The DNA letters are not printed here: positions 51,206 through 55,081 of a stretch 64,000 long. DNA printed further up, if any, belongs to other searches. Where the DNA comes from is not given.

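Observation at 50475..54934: ABC ATPase + internally duplicated ABC-2 permease fused to an M1-type zinc peptidase: possible ATP-gated cell-envelope peptidase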

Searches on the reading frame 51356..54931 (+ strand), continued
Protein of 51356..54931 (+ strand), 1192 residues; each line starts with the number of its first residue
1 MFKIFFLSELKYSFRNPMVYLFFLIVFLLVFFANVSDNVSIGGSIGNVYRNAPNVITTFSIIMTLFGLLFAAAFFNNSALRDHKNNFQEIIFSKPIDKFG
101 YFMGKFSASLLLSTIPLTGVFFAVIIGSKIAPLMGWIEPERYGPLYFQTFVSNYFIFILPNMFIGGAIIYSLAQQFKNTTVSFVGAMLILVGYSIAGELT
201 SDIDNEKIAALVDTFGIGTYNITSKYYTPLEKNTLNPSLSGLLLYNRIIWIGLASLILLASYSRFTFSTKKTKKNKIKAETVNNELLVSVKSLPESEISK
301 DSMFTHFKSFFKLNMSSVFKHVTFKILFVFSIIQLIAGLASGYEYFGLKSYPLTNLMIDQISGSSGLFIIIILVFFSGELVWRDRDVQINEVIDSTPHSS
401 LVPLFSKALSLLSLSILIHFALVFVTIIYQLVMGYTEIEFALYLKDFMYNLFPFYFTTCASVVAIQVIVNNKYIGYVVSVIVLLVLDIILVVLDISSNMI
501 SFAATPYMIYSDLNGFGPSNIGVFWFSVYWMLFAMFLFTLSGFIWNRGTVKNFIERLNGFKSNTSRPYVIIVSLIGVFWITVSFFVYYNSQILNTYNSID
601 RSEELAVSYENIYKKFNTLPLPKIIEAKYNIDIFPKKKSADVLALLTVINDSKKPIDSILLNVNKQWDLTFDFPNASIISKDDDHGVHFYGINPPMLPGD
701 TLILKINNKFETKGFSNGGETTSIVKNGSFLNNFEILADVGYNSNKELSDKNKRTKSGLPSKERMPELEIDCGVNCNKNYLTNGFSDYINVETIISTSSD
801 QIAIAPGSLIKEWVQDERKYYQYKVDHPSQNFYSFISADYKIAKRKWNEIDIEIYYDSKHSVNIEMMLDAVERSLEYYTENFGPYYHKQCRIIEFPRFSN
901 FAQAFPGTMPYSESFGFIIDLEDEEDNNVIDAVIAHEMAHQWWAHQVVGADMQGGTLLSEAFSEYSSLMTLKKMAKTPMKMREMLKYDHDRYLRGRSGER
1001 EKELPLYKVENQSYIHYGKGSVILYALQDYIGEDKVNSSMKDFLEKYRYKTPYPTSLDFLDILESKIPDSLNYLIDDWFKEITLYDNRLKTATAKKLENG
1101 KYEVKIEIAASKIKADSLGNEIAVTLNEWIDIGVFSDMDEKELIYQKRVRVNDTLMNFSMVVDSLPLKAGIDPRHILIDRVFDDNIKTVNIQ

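Call 13: search_solved_structures(query=window:51356-54931:+, max_evalue=1, show_alignments=2)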
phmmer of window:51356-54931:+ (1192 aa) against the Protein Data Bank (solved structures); distinct sequences matched with E-value up to 1: 36.
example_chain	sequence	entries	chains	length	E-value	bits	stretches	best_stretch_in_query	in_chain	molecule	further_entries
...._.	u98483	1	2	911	2e-10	42.3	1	850-1051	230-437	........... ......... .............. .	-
7p7p_A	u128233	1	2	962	2.2e-10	42.2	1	850-1051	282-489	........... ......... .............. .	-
7nsk_A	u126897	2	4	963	2.2e-10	42.2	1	850-1051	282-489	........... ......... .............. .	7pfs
7nup_A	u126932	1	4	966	2.3e-10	42.1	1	850-1051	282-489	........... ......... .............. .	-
5ab0_A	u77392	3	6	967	2.3e-10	42.1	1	850-1051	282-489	ENDOPLASMATIC RETICULUM AMINOPEPTIDASE 2 | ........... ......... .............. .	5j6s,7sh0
3se6_A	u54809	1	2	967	2.3e-10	42.1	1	850-1051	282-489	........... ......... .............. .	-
5ab2_A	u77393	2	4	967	3.1e-10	41.7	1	850-1051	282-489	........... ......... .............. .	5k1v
4e36_A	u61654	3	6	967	3.1e-10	41.7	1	850-1051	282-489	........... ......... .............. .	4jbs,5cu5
3mdj_A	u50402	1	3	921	5.1e-09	37.7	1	832-1052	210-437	Endoplasmic reticulum aminopeptidase 1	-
6mgq_A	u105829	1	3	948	5.4e-09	37.6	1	832-1052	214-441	Endoplasmic reticulum aminopeptidase 1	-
7z28_A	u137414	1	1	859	9.3e-09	36.8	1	832-1061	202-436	Endoplasmic reticulum aminopeptidase 1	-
4kx7_A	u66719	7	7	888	9.6e-09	36.8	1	852-1082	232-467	Glutamyl aminopeptidase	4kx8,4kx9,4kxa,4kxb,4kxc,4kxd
3q7j_A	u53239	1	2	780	1.1e-08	36.5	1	800-1052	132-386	Tricorn protease-interacting factor F3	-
6ryf_A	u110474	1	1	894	1.4e-08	36.2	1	832-1052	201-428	Endoplasmic reticulum aminopeptidase 1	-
2yd0_A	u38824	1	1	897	1.4e-08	36.2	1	832-1052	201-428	ENDOPLASMIC RETICULUM AMINOPEPTIDASE 1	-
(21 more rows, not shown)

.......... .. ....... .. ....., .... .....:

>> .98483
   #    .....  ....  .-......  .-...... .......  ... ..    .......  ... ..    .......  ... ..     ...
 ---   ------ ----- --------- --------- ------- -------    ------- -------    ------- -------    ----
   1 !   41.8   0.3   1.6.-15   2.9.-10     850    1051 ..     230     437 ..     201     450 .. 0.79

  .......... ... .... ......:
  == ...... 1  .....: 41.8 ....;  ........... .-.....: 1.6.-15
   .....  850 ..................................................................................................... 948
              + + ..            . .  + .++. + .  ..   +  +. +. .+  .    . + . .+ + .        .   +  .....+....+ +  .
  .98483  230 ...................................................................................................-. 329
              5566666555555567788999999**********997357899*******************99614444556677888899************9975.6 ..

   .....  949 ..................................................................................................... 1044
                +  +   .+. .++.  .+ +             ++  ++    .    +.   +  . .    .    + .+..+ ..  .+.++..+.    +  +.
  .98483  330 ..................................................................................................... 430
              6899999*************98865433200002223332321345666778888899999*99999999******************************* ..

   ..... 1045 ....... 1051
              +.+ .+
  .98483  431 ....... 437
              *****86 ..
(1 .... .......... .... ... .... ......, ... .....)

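Call 16: find_related_loci(query=A1, collection=genome_contigs, flank=8000)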
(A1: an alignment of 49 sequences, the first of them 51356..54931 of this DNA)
Query A1 (1192 aa) in genome_contigs; peptide patterns used: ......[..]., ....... (x = any residue, [..] = any of these).
600 stretches matched a pattern (row limit reached: there are more); 592 encode a relative of the query (tblastn E <= 1e-3); the best 80 are kept; 80 distinct loci.
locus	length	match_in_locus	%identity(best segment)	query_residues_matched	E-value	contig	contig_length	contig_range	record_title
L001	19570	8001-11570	78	1-1190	0e+0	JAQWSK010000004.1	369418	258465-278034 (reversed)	MAG: Flavobacteriaceae bacterium isolate cluster2_bin.57 k141_3801491, whole genome shotgun sequence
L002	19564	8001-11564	73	1-1190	0e+0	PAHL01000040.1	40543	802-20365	MAG: Flavobacteriaceae bacterium isolate NAT175 17366, whole genome shotgun sequence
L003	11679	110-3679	64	1-1192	0e+0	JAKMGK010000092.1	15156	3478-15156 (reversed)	MAG: Flavobacteriaceae bacterium isolate MOX_bin96 PPB.contigs.fa_k127_1331667, whole genome shotgun sequence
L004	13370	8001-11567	62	1-1192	0e+0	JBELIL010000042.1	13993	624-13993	MAG: Flavobacteriales bacterium isolate REMEI108_ass_metaspades_bin.106 NODE_5141_length_13993_cov_8.920218, whole genom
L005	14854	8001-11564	62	1-1191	0e+0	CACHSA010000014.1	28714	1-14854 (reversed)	uncultured Bacteroidetes bacterium isolate AG-912-C06 genome assembly, contig: AG-912-C06_NODE_14, whole genome shotgun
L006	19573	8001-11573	58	1-1191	0e+0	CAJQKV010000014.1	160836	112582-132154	MAG: uncultured Cyclobacteriaceae bacterium isolate 0.2_20180515_Bin_MAXBIN_031_1 genome assembly, contig: c_00000000005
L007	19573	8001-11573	57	1-1191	0e+0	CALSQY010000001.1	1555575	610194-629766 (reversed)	MAG: uncultured Cyclobacteriaceae bacterium isolate K_MB54 genome assembly, contig: contig_9689_K_MB54, whole genome sho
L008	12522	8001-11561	58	1-1187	0e+0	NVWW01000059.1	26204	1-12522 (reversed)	MAG: Flavobacteriales bacterium isolate NORP27 Contig_source1383C_3704, whole genome shotgun sequence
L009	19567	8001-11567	57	1-1189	0e+0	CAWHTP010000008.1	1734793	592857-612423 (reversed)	MAG: uncultured Cytophagales bacterium isolate MFD03250.bin.1.6 genome assembly, contig: contig_5113, whole genome shotg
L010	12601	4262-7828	56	1-1189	0e+0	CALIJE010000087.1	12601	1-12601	MAG: uncultured Flavobacteriaceae bacterium isolate R4_Bin_Bin_125_1 genome assembly, contig: c_000003666719, whole geno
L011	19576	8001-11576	56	1-1192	0e+0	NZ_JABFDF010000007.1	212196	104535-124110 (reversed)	Winogradskyella ludwigii strain HL116 NODE_7_length_212196_cov_284.492_ID_13, whole genome shotgun sequence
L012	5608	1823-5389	56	1-1189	0e+0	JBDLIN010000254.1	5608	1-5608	MAG: Bacteroidota bacterium isolate MAG032 MAG032_254, whole genome shotgun sequence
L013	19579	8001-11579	55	1-1189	0e+0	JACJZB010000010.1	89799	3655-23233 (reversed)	MAG: Flavobacteriales bacterium isolate HK-STAS-BACT-53 HK-STAS-BACT-53_10, whole genome shotgun sequence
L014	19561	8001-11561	55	1-1189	0e+0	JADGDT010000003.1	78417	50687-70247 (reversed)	MAG: Ichthyobacteriaceae bacterium isolate BB17 NODE_279_length_78417_cov_21.718902, whole genome shotgun sequence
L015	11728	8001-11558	53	1-1189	0e+0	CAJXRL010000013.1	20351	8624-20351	MAG TPA_asm: uncultured Flavobacteriales bacterium isolate SRR3933267_bin.1_MetaBAT_v2.12.1_MAG genome assembly, contig:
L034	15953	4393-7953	41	9-1192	0e+0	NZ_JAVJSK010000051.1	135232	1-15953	MAG: Phaeodactylibacter sp. isolate G1-WW12-15 k141_72493, whole genome shotgun sequence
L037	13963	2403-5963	41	9-1192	0e+0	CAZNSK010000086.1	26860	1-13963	MAG TPA_asm: uncultured Phaeodactylibacter sp. isolate SRP141376_co5_212 genome assembly, contig: NODE_4220_length_26860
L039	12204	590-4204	41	1-1187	0e+0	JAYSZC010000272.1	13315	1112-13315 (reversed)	MAG: Lewinellaceae bacterium isolate GFS_13524 GFS_13524_271, whole genome shotgun sequence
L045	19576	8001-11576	40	1-1192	0e+0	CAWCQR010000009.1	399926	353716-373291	MAG: Terriglobia bacterium isolate MFD09368.bin.1.27 genome assembly, contig: contig_21884, whole genome shotgun sequenc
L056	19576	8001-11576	58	1-1192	0e+0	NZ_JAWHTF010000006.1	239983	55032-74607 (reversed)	Gilvirhabdus luticola strain MJ-SS3 NODE_6_length_239983_cov_908.892887_polypolish, whole genome shotgun sequence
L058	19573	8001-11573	39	5-1192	0e+0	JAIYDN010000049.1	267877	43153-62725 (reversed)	MAG: Planctomycetaceae bacterium isolate H1_MAG_00037 pond_H1_MAG_00037_000000000050, whole genome shotgun sequence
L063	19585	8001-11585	39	1-1192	0e+0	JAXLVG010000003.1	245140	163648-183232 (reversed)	MAG: Flavobacteriales bacterium isolate STL-BAC50 C1.239.fa-3, whole genome shotgun sequence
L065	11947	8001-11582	38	1-1192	0e+0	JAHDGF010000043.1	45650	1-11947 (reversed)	MAG: Saprospiraceae bacterium isolate MAG-4 RZ_2198, whole genome shotgun sequence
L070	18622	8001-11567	38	5-1192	0e+0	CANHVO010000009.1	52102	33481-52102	MAG: Planctomycetaceae bacterium isolate RE-27jun17-92 genome assembly, contig: RE-27jun17-C282, whole genome shotgun se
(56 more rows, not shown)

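Call 27: predict_structure(alignment_id=A1)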
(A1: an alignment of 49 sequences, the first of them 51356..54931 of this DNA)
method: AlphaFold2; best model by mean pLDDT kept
length: 1192 residues; sequences in the alignment: 49
mean_pLDDT: 74.8   pTM: 0.65
mean pLDDT of the five models: 74.8, 74.8, 74.2, 71.5, 67.4
residues with pLDDT >= 90: 130; 70-90: 703; 50-70: 245; < 50: 114
segments of 3 or more residues with pLDDT < 50: 89-93, 269-299, 342-350, 388-398, 513-518, 719-721, 906-912, 919-924, 989-1016, 1117-1119
pLDDT, mean of each block of 10 residues (from residue 1): 82 78 84 73 62 87 81 80 58 62 87 90 89 74 83 91 88 80 72 61 62 80 67 79 87 90 69 35 37 41 70 80 78 74 44 69 71 80 58 47 81 88 85 71 79 86 84 77 70 59 58 50 79 89 69 67 74 91 82 69 87 88 91 84 93 89 85 87 89 91 91 60 64 81 83 73 73 81 82 90 86 90 85 81 88 81 79 89 83 65 53 49 55 79 79 72 79 69 55 41 42 48 68 83 88 81 73 55 71 88 89 60 73 82 81 85 87 63 75 80
secondary structure, 60 per line:
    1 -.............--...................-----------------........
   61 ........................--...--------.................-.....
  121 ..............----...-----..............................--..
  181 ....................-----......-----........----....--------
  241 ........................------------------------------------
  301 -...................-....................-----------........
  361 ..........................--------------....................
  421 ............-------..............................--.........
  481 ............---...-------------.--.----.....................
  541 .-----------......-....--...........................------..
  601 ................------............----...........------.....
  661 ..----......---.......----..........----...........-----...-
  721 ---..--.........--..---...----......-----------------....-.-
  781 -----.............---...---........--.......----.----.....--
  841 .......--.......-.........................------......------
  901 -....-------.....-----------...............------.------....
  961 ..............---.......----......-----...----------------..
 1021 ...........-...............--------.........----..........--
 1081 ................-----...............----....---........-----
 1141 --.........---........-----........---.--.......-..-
elements in order (helices of 4 or more, strands of 3 or more residues): H2-14 H17-35 H53-84 H98-114 H116-134 H147-176 H179-200 H206-211 H217-224 H229-232 H241-264 H302-320 H322-341 H353-386 H401-432 H440-469 H472-492 H520-541 H553-558 H560-563 H566-592 H599-616 E623-634 E639-649 E656-662 E667-672 E676-682 E687-696 E701-711 E728-732 H733-736 H751-756 H774-777 E786-798 E802-804 E808-815 E818-824 E834-838 E841-847 E850-856 H858-882 E889-894 E902-905 H913-917 H929-943 H957-974 H978-984 H989-994 H1019-1031 H1033-1047 H1056-1064 H1069-1078 E1081-1096 E1102-1116 E1121-1124 E1128-1135 E1143-1151 E1155-1162 E1168-1172 H1182-1185 E1186-1188
